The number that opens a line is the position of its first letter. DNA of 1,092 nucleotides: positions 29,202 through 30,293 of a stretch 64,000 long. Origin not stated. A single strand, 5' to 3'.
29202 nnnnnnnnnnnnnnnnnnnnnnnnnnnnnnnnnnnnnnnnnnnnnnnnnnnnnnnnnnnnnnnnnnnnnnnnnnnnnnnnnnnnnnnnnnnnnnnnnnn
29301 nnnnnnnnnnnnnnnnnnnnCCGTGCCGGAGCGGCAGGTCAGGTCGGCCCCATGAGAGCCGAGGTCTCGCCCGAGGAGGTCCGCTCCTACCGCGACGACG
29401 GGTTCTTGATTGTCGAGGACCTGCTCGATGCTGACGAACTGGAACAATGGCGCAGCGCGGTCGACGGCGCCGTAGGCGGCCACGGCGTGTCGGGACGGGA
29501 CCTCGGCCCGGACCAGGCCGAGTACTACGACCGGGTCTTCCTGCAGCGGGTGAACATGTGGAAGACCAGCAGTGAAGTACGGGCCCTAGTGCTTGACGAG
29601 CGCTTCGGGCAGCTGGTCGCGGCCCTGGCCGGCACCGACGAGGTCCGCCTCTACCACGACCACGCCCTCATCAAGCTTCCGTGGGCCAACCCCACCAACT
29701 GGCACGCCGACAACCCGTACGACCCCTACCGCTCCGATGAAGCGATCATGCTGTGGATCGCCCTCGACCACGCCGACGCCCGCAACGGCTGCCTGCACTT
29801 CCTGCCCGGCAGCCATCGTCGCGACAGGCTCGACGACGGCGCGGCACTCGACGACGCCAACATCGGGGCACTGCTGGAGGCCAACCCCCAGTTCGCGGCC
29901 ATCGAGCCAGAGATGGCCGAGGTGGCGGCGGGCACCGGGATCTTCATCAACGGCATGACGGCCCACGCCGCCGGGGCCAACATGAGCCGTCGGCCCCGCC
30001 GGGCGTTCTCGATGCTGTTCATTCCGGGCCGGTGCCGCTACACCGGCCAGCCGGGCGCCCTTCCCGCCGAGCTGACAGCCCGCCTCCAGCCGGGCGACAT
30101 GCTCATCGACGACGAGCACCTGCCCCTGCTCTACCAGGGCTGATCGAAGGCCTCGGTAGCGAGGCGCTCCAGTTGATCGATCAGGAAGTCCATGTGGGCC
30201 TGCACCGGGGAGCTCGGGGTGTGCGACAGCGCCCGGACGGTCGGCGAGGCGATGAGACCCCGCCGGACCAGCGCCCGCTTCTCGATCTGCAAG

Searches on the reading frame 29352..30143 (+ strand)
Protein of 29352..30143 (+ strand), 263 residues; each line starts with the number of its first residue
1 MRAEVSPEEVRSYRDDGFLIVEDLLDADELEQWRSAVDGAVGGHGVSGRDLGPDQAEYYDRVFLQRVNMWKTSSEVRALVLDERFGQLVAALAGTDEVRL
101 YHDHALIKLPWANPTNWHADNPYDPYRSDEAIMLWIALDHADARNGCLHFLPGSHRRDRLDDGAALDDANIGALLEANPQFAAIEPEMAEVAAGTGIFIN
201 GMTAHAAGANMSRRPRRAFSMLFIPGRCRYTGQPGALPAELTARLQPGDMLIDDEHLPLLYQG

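Call 4: search_protein_families(library=pfam, proteins=[window:29352-30143:+], max_evalue=0.01)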
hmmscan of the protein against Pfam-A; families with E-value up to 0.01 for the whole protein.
window:29352-30143:+ (263 aa): 1 family
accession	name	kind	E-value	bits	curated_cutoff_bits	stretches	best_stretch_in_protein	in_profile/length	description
PF05721.19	PhyH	-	2.4e-31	110.1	22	1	13-218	1-213/213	Phytanoyl-CoA dioxygenase (PhyH)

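Call 8: search_solved_structures(query=window:29352-30143:+, max_evalue=0.01)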
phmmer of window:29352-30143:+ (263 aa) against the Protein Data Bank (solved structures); distinct sequences matched with E-value up to 0.01: 18.
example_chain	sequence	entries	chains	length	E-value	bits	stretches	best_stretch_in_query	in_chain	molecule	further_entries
5epa_A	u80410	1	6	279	2.4e-20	76.3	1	5-260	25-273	SnoK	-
4xab_A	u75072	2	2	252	1.9e-17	66.8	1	13-227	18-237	EvdO2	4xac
9c9n_A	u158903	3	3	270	4.2e-14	55.8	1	4-238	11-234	Fe/2-OG dependent dioxygenase MysH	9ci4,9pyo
9pze_A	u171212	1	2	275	4.5e-14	55.7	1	4-238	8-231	Fe/2-OG dependent dioxygenase MysH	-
2a1x_A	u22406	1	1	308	3.6e-10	43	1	8-236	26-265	Phytanoyl-CoA dioxygenase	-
5ep9_A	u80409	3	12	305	1.3e-09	41.1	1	12-231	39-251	SnoN,Epimerase SnoN | SnoN,SnoN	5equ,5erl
2opw_A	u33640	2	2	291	1.7e-08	37.4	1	131-222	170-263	PHYHD1 protein | Phytanoyl-CoA dioxygenase domain-containing protein 1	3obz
8zyb_E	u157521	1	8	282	7.2e-05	25.6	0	7-225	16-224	DhiD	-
7dt0_A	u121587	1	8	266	0.00011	24.9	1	5-162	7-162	Phytanoyl-CoA dioxygenase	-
7e01_A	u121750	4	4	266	0.00023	23.9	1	5-162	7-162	Phytanoyl-CoA dioxygenase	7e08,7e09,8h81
7dzz_A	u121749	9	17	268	0.00023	23.9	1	5-162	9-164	Phytanoyl-CoA dioxygenase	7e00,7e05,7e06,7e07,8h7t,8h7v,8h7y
6ec3_A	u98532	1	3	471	0.00031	23.5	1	9-157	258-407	Methyltransferase domain-containing protein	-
4mhr_A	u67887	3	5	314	0.00039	23.2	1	3-197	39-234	Ectoine hydroxylase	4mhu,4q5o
6zyk_A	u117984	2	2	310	0.00047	22.9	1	67-236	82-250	Monooxygenase | Uncharacterized protein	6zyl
7vbq_A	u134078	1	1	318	0.0005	22.8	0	133-241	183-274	Fe(II)/(alpha)ketoglutarate-dependent dioxygenase TlxJ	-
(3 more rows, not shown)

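Call 16: find_encoding_contigs(protein=window:29352-30143:+, flank=10000, max_places=6)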
Protein window:29352-30143:+ (263 aa): no gene with exactly this product is on record in the collection.

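Call 17: find_homologous_proteins(query=window:29352-30143:+, max_evalue=1e-10)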
Query window:29352-30143:+ (263 aa): 226 proteins with E <= 1e-10 among 4884 candidates; the best 120 are listed.
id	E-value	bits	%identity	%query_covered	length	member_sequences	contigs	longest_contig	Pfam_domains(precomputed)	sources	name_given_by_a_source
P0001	1.4e-158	544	90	100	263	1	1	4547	PF05721.20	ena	-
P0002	1.0e-154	532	89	100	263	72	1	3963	PF05721.20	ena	-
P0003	1.1e-154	532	89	100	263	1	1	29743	PF05721.20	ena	-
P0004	3.0e-153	527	87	100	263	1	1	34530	PF05721.20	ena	-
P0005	8.5e-153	525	87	100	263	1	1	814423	PF05721.20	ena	-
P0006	1.3e-152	525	88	100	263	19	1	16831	PF05721.20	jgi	-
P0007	2.1e-152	524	88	100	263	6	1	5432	PF05721.20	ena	-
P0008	3.2e-152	524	88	100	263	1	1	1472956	PF05721.20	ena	-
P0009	1.2e-151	522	87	100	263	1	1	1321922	PF05721.20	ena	-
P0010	3.4e-151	520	87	100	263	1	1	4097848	PF05721.20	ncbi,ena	-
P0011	4.1e-151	520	87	100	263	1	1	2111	PF05721.20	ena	-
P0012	8.5e-150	516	86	100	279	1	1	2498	PF05721.20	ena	-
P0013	1.0e-148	512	84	100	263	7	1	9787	PF05721.20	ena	-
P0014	9.6e-148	509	85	100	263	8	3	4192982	PF05721.20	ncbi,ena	-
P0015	1.6e-145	502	84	99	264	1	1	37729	PF05721.20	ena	-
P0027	4.1e-91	323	54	99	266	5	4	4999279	PF05721.20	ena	-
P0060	3.6e-84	300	51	99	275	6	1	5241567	PF05721.20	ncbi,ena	-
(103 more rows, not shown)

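Call 19: find_encoding_contigs(protein=P0010, flank=10000, max_places=3)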
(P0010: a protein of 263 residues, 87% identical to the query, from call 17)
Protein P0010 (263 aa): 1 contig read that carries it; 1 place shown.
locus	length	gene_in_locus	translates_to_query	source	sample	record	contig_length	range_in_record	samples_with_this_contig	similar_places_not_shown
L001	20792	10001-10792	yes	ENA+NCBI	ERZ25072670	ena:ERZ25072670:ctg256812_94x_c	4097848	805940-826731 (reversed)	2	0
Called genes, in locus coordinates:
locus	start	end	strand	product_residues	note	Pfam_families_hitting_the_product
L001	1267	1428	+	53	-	PF01695:IstB_IS21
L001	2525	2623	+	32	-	-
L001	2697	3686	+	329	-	PF00528:BPD_transp_1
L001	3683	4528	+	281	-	PF00528:BPD_transp_1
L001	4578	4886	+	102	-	PF05336:rhaM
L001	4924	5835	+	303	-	PF05721:PhyH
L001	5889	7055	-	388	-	PF02746:MR_MLE_N, PF13378:MR_MLE_C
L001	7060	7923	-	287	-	PF04909:Amidohydro_2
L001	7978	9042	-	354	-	PF01408:GFO_IDH_MocA, PF02894:GFO_IDH_MocA_C (weak), PF22725:GFO_IDH_MocA_C3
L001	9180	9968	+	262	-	PF00106:adh_short, PF08659:KR, PF13561:adh_short_C2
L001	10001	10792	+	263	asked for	PF05721:PhyH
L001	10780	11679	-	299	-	PF00701:DHDPS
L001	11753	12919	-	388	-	PF02746:MR_MLE_N, PF13378:MR_MLE_C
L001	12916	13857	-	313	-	PF01522:Polysacc_deac_1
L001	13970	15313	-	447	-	PF00884:Sulfatase, PF16347:SGSH_C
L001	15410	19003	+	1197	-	PF01522:Polysacc_deac_1, PF25788:Ig_Rha78A_N, PF08531:Bac_rhamnosid_N, PF05592:Bac_rhamnosid, PF17389:Bac_rhamnosid6H, PF17390:Bac_rhamnosid_C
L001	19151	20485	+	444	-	PF00884:Sulfatase, PF01663:Phosphodiest (faint), PF16347:SGSH_C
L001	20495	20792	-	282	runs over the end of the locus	PF09339:HTH_IclR, PF01614:IclR_C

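Call 26: find_related_loci(query=A1, collection=genome_contigs, flank=10000)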
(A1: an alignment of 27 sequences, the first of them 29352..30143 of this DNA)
Query A1 (263 aa) in genome_contigs; peptide patterns used: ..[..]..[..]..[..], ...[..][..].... (x = any residue, [..] = any of these).
600 stretches matched a pattern (row limit reached: there are more); 561 encode a relative of the query (tblastn E <= 1e-3); the best 80 are kept; 80 distinct loci.
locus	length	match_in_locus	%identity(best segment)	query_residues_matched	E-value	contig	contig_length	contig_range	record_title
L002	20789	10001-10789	90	1-263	7e-159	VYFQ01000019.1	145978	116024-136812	MAG: Acidimicrobiaceae bacterium isolate SB0677_bin_3 NODE_33_length_145978_cov_62.499613, whole genome shotgun sequence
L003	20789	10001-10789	89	1-263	2e-158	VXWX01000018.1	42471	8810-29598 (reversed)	MAG: Acidimicrobiaceae bacterium isolate SB0668_bin_28 NODE_410_length_42471_cov_137.274283, whole genome shotgun sequen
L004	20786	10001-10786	90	1-262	7e-158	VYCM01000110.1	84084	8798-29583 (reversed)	MAG: Acidimicrobiaceae bacterium isolate SB0675_bin_16 NODE_127_length_84084_cov_54.512740, whole genome shotgun sequenc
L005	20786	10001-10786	88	1-262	8e-155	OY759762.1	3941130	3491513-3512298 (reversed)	MAG: Acidimicrobiales bacterium isolate 58bc0cff-3a4e-4465-8a1f-db016ff7ac3d genome assembly, chromosome: 1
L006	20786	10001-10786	87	1-262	3e-154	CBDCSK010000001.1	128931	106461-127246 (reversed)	MAG: Candidatus Aldehydirespirator sp. isolate 158ad01d-a0e1-4362-9a4e-647a92b6262f genome assembly, contig: contig_1, w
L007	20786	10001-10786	85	1-262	5e-148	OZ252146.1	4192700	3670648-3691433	MAG: Candidatus Aldehydirespirator sp. isolate fd067d44-95a4-4330-b63d-26ca3bb23c52 genome assembly, chromosome: 1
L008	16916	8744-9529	82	1-262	1e-144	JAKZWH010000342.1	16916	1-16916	MAG: Acidimicrobiales bacterium isolate Langseth_MAG_00132 Langseth_MAG_00132_000000000342, whole genome shotgun sequenc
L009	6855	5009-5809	55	1-261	1e-94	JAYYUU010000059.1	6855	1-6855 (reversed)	MAG: Candidatus Latescibacterota bacterium isolate XB_MAG105 DB_MAG105_0059, whole genome shotgun sequence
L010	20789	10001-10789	53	1-261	9e-94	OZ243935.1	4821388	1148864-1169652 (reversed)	MAG: Candidatus Poribacteria bacterium isolate 04a31957-9a65-48c7-867d-416cbb8de8da genome assembly, chromosome: 1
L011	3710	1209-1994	55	1-262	1e-94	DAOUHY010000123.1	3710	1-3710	MAG TPA_asm: Caldilineaceae bacterium isolate S2_120 k129_11513, whole genome shotgun sequence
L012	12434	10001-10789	52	1-261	3e-93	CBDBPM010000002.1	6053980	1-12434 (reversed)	MAG: Candidatus Poribacteria bacterium isolate 2ce76e30-9b7a-4682-b141-86baa08e5e2a genome assembly, contig: contig_2, w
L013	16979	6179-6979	54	1-261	1e-92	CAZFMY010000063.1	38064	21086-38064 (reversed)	MAG TPA_asm: uncultured Gemmatimonadaceae bacterium isolate SRP077602_co9_658 genome assembly, contig: NODE_966_length_3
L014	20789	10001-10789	52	1-261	6e-92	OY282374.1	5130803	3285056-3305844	MAG: Candidatus Poribacteria bacterium genome assembly, chromosome: 1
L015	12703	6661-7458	53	1-261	3e-92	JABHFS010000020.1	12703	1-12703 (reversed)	MAG: Gemmatimonadetes bacterium isolate SI037_bin186 k141_234940, whole genome shotgun sequence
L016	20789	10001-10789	50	1-261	5e-92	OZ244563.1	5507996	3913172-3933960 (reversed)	MAG: Candidatus Poribacteria bacterium isolate ff81fa92-488d-40f9-821d-30cdc2806971 genome assembly, chromosome: 1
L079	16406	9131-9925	45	1-261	8e-76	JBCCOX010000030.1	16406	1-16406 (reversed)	MAG: Deinococcota bacterium isolate P01_D01_bin.114 k141_1161663_length_16406_cov_14.1008, whole genome shotgun sequence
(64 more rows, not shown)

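Call 29: find_encoding_contigs(protein=P0060, flank=10000, max_places=2)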
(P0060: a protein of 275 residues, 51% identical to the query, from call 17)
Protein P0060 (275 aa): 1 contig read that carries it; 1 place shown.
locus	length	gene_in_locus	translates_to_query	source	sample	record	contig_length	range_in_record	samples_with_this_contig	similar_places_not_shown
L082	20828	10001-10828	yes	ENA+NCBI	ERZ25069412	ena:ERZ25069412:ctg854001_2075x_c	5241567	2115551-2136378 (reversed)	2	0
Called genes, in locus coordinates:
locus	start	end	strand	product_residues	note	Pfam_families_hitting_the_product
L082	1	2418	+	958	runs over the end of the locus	PF22643:NagA_N (faint), PF23211:LRR_LRWD1 (faint), PF12799:LRR_4, PF13855:LRR_8 (weak), PF14580:LRR_9, PF12799:LRR_4, PF00058:Ldl_recept_b (weak), PF00963:Cohesin, +4 more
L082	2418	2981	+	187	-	PF18962:Por_Secre_tail (faint), PF13860:FlgD_ig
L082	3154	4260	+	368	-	-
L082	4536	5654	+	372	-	PF13205:Big_5 (faint)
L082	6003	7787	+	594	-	PF00560:LRR_1 (faint), PF23211:LRR_LRWD1 (faint), PF14580:LRR_9 (faint), PF12799:LRR_4, PF13855:LRR_8 (weak)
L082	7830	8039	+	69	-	-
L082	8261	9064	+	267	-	PF05721:PhyH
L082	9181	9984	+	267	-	PF05721:PhyH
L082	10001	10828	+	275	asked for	PF05721:PhyH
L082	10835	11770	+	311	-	PF05721:PhyH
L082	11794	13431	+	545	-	PF16371:MetallophosN, PF16370:MetallophosC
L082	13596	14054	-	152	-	PF13378:MR_MLE_C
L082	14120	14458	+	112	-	PF01710:HTH_Tnp_IS630, PF13384:HTH_23 (weak), PF13518:HTH_28 (weak)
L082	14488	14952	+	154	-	PF13358:DDE_3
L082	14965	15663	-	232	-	PF02746:MR_MLE_N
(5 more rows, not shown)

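Call 30: find_encoding_contigs(protein=P0027, flank=10000, max_places=2)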
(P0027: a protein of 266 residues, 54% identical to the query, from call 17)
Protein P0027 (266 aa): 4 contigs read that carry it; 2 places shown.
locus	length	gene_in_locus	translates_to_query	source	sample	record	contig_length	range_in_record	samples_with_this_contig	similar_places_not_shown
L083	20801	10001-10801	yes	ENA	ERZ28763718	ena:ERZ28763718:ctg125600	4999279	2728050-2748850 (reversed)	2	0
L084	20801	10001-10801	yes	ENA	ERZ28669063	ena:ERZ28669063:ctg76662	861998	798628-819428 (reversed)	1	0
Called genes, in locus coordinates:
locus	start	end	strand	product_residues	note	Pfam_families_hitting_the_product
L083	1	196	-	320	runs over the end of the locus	-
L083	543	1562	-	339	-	PF01408:GFO_IDH_MocA, PF22725:GFO_IDH_MocA_C3, PF02894:GFO_IDH_MocA_C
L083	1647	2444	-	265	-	PF05721:PhyH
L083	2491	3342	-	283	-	PF05721:PhyH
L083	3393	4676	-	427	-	PF00155:Aminotran_1_2, PF01053:Cys_Met_Meta_PP (weak), PF01041:DegT_DnrJ_EryC1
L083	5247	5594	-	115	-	-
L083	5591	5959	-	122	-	-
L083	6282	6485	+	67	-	-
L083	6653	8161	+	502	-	PF01547:SBP_bac_1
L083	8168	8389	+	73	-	-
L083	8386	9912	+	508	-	PF01547:SBP_bac_1, PF13416:SBP_bac_8 (weak)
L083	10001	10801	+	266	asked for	PF05721:PhyH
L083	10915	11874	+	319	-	PF00528:BPD_transp_1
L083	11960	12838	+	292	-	PF00528:BPD_transp_1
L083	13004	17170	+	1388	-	PF17132:Glyco_hydro_106, PF02837:Glyco_hydro_2_N (weak), PF22666:Glyco_hydro_2_N2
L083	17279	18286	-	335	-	PF04693:DDE_Tnp_2 (faint), PF13546:DDE_5, PF01609:DDE_Tnp_1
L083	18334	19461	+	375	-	PF02746:MR_MLE_N, PF13378:MR_MLE_C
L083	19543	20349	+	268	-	PF00106:adh_short, PF23441:SDR (weak), PF08659:KR, PF13561:adh_short_C2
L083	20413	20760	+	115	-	PF05336:rhaM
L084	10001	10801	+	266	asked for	PF05721:PhyH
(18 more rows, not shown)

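Call 44: search_protein_families(library=ncbifam, proteins=[window:29352-30143:+], max_evalue=0.00001)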
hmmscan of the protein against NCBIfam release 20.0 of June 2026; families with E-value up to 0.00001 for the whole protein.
window:29352-30143:+ (263 aa): 2 families
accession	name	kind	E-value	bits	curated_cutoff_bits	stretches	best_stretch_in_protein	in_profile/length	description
NF052437.1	MPhHdxlPhnYGIM8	equivalog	7.8e-07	28.8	500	1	75-220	75-210/260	methylphosphonate hydroxylase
TIGR02408.1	ectoine_ThpD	equivalog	8.1e-06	25.4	336.5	0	4-157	16-171/277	ectoine hydroxylase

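Call 54: search_protein_families(library=pfam, alignment_id=A3, max_evalue=0.00001)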
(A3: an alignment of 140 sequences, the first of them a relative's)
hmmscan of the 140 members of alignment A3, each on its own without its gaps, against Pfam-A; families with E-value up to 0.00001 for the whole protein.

A. member 1, L010:8536-9108:+ (191 aa): 1 family
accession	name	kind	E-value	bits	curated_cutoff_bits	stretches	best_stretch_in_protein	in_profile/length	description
PF00080.25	Sod_Cu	-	7.8e-39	133.6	28.9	1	57-187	1-133/133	Copper/zinc superoxide dismutase (SODC)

B. families by the number of members that match (of 140 scanned): 126 families (the first 25 are shown)
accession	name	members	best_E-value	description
PF05721.19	PhyH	20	7.9e-23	Phytanoyl-CoA dioxygenase (PhyH)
PF00528.27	BPD_transp_1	16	3.1e-16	Binding-protein-dependent transport system inner membrane component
PF01547.30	SBP_bac_1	8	3.6e-14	Bacterial extracellular solute-binding protein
PF20581.3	DUF6785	6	6.4e-158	Family of unknown function (DUF6785)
PF13561.12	adh_short_C2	6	5.7e-56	Enoyl-(Acyl carrier protein) reductase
PF00106.31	adh_short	6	4e-52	short chain dehydrogenase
PF20580.3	DUF6784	6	4.8e-31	Domain of unknown function (DUF6784)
PF13378.12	MR_MLE_C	4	5.6e-53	Enolase C-terminal domain-like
PF02746.21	MR_MLE_N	4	7.2e-22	Mandelate racemase / muconate lactonizing enzyme, N-terminal domain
PF01041.23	DegT_DnrJ_EryC1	3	1.4e-93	DegT/DnrJ/EryC1/StrS aminotransferase family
PF00884.28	Sulfatase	3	1.3e-54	Sulfatase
PF01261.30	AP_endonuc_2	3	3.7e-32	Xylose isomerase-like TIM barrel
PF00155.27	Aminotran_1_2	3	1.2e-08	Aminotransferase class I and II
PF13860.13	FlgD_ig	3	6.2e-08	FlgD Ig-like domain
PF07991.19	KARI_N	2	1.7e-50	Acetohydroxy acid isomeroreductase, NADPH-binding domain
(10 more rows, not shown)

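Call 68: predict_structure(alignment_id=A1)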
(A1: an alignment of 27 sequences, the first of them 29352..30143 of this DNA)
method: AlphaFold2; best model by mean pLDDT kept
length: 263 residues; sequences in the alignment: 27
mean_pLDDT: 87.0   pTM: 0.87
mean pLDDT of the five models: 87.0, 86.8, 86.2, 85.8, 85.5
residues with pLDDT >= 90: 168; 70-90: 62; 50-70: 19; < 50: 14
segments of 3 or more residues with pLDDT < 50: 44-55
pLDDT, mean of each block of 10 residues (from residue 1): 94 96 97 95 52 52 85 95 96 95 92 86 81 94 95 79 53 80 94 97 92 93 92 89 95 94 93
secondary structure, 60 per line:
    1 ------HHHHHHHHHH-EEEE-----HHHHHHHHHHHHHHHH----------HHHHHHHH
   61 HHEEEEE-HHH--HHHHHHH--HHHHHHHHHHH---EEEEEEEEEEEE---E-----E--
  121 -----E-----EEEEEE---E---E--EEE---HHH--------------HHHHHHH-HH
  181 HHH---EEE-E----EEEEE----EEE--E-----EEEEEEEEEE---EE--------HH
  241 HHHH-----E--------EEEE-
elements in order: H7-16 E18-21 H27-42 H53-62 E63-67 H74-80 H83-93 E97-108 E132-137 E148-150 H171-177 H179-183 E187-189 E196-200 E205-207 E216-225 H239-244 E259-262

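Call 72: fold_search(model_id=the predicted structure, library=pdb)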
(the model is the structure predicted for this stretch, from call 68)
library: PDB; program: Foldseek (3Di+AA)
matches with E <= 10: 1848; with E <= 0.001: 608
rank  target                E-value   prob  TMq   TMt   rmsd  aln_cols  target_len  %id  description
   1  5epa_F                1.3e-21  1.00  0.81  0.84   3.1       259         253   28  Crystal structure of non-heme alpha ketoglutarate dependent carbocyclase SnoK from nogalamycin biosynthesis (released 2016-05-11)
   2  5epa_A                4.1e-21  1.00  0.81  0.83   3.0       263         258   28  Crystal structure of non-heme alpha ketoglutarate dependent carbocyclase SnoK from nogalamycin biosynthesis (released 2016-05-11)
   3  5ep9_B                8.4e-20  1.00  0.77  0.79   3.7       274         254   24  Crystal structure of the non-heme alpha ketoglutarate dependent epimerase SnoN from nogalamycin biosynthesis (released 2016-05-11)
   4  9c9n                  1.5e-19  1.00  0.77  0.78   4.4       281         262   22  Crystal structure of Fe/2-OG dependent dioxygenase MysH in complex with nickel and succinate (released 2025-10-08)
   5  5ep9_A                1.6e-19  1.00  0.77  0.79   3.7       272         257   25  Crystal structure of the non-heme alpha ketoglutarate dependent epimerase SnoN from nogalamycin biosynthesis (released 2016-05-11)
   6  5ep9_D                3.2e-19  1.00  0.75  0.81   3.7       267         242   25  Crystal structure of the non-heme alpha ketoglutarate dependent epimerase SnoN from nogalamycin biosynthesis (released 2016-05-11)
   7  5equ_A                4.3e-19  1.00  0.79  0.81   3.5       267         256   25  Crystal structure of the epimerase SnoN in complex with Fe3+, alpha ketoglutarate and nogalamycin RO (released 2016-05-11)
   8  5erl_A                1.1e-18  1.00  0.80  0.81   3.6       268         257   25  Crystal structure of the epimerase SnoN in complex with Ni2+, succinate and nogalamycin RO (released 2016-05-11)
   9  5erl_D                1.7e-18  1.00  0.79  0.81   3.6       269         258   24  Crystal structure of the epimerase SnoN in complex with Ni2+, succinate and nogalamycin RO (released 2016-05-11)
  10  5ep9_C                1.8e-18  1.00  0.73  0.79   4.1       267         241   24  Crystal structure of the non-heme alpha ketoglutarate dependent epimerase SnoN from nogalamycin biosynthesis (released 2016-05-11)
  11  9ci4                  4.0e-18  1.00  0.73  0.78   5.0       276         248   22  Crystal structure of Fe/2-OG dependent dioxygenase MysH (Apo form) (released 2026-03-18)
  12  8fni_14               3.9e-16  1.00  0.76  0.65   5.1       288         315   17  Cryo-EM structure of RNase-treated RESC-B in trypanosomal RNA editing (released 2023-07-19)
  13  8fnc_14               5.3e-16  1.00  0.74  0.63   6.1       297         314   17  Cryo-EM structure of RNase-treated RESC-C in trypanosomal RNA editing (released 2023-07-19)
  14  7dt0_D                3.2e-15  1.00  0.68  0.74   2.9       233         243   21  Proline hydroxylase H11-N101I mutant (released 2022-01-12)
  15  5nch_B                3.4e-15  1.00  0.71  0.74   4.8       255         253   18  GriE apo form (released 2017-10-04)
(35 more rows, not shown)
